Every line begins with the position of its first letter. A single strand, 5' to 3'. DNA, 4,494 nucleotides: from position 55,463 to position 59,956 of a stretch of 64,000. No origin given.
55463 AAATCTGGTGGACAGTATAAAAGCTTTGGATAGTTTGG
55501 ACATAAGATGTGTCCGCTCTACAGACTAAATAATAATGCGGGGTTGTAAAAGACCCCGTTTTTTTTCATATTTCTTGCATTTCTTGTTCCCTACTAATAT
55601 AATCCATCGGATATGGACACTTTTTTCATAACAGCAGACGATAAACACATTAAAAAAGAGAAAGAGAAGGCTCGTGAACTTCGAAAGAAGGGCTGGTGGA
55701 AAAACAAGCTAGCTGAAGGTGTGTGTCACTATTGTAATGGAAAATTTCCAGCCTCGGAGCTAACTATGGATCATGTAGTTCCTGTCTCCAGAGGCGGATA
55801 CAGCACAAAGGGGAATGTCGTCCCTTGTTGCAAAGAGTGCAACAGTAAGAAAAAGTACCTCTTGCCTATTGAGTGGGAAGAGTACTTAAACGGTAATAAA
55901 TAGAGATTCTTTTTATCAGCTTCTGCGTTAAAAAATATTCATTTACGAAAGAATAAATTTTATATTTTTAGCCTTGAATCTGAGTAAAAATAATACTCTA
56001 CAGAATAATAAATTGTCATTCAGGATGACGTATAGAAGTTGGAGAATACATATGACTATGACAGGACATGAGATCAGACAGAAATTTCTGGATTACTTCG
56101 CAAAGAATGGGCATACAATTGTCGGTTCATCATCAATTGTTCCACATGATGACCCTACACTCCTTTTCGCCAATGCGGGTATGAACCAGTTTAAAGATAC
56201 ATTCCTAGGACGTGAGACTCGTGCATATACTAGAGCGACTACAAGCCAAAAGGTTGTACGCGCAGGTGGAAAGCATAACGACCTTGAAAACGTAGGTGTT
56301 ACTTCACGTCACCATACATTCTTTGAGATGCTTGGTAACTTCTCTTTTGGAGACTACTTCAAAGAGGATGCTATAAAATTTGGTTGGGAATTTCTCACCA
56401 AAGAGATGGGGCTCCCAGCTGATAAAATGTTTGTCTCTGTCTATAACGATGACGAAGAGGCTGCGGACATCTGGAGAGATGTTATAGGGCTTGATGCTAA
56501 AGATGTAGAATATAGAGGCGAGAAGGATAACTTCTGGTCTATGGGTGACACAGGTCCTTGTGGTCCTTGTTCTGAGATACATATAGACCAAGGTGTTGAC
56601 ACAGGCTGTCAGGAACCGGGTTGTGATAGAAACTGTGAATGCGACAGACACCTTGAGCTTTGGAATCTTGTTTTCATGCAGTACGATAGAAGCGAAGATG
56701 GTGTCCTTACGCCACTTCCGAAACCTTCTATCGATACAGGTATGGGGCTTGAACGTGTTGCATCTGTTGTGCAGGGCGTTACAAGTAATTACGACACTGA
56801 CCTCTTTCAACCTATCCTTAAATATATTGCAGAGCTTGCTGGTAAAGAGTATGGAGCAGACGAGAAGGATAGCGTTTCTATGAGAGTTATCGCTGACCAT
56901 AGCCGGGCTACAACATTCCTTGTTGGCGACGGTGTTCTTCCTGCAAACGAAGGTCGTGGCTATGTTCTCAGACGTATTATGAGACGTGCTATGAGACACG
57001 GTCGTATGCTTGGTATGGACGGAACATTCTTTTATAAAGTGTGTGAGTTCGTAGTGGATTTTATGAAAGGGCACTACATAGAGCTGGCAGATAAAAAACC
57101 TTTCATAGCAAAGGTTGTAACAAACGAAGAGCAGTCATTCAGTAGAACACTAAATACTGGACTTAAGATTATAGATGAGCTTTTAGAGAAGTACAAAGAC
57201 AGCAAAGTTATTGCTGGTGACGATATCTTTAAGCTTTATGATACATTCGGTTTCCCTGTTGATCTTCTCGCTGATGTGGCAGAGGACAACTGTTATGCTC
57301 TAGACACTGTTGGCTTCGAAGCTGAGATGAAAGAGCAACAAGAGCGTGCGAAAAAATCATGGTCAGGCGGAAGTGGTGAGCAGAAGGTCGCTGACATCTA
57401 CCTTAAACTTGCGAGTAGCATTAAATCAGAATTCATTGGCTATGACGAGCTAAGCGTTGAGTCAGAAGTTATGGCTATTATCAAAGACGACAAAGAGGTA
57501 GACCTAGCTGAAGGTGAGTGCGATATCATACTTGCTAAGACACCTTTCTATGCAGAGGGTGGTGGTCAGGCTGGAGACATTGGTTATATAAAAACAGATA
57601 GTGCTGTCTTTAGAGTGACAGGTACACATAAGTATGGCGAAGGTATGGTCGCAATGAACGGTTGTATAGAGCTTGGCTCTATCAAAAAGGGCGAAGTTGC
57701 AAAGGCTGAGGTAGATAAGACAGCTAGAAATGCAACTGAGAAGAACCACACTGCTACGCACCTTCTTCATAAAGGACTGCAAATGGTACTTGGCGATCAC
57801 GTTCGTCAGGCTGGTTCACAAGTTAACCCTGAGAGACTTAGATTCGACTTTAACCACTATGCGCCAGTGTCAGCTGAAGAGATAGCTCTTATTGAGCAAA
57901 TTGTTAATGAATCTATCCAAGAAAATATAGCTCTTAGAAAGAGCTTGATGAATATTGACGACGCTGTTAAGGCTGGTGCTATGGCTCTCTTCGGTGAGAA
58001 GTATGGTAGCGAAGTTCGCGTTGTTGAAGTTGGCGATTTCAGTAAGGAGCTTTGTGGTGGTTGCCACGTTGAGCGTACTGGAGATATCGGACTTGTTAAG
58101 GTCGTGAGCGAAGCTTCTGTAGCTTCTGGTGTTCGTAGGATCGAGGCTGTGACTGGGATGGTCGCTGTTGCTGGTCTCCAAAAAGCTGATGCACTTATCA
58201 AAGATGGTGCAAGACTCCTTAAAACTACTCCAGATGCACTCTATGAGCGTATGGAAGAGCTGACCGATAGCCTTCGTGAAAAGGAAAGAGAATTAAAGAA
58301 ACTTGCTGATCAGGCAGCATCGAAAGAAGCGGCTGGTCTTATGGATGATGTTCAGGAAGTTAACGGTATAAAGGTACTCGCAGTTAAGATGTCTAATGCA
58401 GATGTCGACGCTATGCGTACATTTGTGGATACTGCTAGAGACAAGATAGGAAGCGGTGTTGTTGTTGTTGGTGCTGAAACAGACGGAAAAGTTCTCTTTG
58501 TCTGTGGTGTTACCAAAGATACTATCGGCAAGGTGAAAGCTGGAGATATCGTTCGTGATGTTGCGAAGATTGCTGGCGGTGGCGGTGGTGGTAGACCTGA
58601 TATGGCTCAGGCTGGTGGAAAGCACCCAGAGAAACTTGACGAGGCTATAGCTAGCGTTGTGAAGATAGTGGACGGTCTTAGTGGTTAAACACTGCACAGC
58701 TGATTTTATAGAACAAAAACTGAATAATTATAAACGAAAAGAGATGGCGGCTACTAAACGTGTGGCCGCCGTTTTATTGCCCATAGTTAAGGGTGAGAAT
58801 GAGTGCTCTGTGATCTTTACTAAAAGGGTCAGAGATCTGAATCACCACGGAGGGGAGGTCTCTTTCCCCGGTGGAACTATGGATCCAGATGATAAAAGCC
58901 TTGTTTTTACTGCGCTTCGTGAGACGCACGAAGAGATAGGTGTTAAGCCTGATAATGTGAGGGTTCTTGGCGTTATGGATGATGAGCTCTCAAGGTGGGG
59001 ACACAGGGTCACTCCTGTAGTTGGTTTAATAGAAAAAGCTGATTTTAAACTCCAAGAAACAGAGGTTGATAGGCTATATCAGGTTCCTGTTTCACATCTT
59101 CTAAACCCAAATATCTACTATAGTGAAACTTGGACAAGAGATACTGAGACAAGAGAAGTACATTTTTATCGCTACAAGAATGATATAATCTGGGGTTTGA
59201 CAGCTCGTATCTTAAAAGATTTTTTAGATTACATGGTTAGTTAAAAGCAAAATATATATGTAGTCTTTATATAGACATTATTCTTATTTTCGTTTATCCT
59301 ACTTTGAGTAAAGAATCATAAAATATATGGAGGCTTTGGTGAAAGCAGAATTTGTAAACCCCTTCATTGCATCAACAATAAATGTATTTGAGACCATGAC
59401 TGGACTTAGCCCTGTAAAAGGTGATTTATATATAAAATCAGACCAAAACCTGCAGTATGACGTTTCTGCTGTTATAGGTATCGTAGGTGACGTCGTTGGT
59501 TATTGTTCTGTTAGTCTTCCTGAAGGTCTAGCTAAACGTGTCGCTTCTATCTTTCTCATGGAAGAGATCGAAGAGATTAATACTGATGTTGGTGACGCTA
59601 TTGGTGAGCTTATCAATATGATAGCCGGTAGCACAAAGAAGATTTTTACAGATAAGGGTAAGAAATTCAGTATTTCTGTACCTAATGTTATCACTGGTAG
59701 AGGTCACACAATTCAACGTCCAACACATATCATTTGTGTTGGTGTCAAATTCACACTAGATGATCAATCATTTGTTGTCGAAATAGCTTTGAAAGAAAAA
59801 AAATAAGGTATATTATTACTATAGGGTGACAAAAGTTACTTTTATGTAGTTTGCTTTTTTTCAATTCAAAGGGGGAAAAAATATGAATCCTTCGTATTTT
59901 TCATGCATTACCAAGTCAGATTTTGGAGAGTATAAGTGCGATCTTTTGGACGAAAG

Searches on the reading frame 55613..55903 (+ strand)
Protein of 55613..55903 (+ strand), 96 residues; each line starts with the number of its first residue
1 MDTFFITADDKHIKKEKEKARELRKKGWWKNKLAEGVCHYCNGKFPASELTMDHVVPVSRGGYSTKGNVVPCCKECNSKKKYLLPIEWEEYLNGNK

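Call 14: find_encoding_contigs(protein=window:55613-55903:+, flank=10000, max_places=6)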
Protein window:55613-55903:+ (96 aa): 3 contigs read that carry it; 3 places shown.
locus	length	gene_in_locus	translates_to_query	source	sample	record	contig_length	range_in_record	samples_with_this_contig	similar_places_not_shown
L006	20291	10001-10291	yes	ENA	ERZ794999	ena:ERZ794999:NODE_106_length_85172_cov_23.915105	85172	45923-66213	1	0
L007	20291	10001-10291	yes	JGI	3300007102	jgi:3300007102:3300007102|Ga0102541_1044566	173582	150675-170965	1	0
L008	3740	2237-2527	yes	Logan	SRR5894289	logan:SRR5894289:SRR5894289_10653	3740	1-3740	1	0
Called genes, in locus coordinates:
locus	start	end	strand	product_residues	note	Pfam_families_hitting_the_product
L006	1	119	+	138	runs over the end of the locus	PF04361:DUF494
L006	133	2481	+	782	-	PF01751:Toprim, PF01131:Topoisom_bac, PF01396:Zn_ribbon_Top1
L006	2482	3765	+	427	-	PF01134:GIDA, PF13450:NAD_binding_8 (weak)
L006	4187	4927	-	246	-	PF07313:AmiA-like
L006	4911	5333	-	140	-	PF04463:2-thiour_desulf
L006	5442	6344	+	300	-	PF02899:Phage_int_SAM_1, PF00589:Phage_integrase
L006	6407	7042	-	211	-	PF00484:Pro_CA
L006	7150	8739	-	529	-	PF01293:PEPCK_ATP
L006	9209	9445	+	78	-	-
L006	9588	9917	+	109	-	PF07603:Lcl_C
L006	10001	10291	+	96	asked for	PF01844:HNH, PF14279:HNH_5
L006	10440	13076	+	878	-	PF01411:tRNA-synt_2c, PF07973:tRNA_SAD, PF02272:DHHA1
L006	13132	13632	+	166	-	PF00293:NUDIX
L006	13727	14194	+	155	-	PF13690:CheX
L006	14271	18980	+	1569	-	PF21075:GDH_ACT1, PF21073:GDH_HM1, PF21076:GDH_ACT2 (faint), PF21077:GDH_ACT3 (weak), PF21078:GDH_HM3, PF05088:Bac_GDH_CD, PF21074:GDH_C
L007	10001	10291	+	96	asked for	PF01844:HNH, PF14279:HNH_5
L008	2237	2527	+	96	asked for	PF01844:HNH, PF14279:HNH_5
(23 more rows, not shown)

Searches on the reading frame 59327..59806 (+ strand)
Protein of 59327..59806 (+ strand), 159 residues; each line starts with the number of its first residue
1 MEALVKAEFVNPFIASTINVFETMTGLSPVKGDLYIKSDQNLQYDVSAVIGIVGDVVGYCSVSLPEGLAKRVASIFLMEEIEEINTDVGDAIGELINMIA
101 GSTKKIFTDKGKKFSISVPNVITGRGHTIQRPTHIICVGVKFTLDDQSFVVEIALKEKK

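Call 13: find_encoding_contigs(protein=window:59327-59806:+, flank=10000, max_places=6)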
Protein window:59327-59806:+ (159 aa): no gene with exactly this product is on record in the collection.
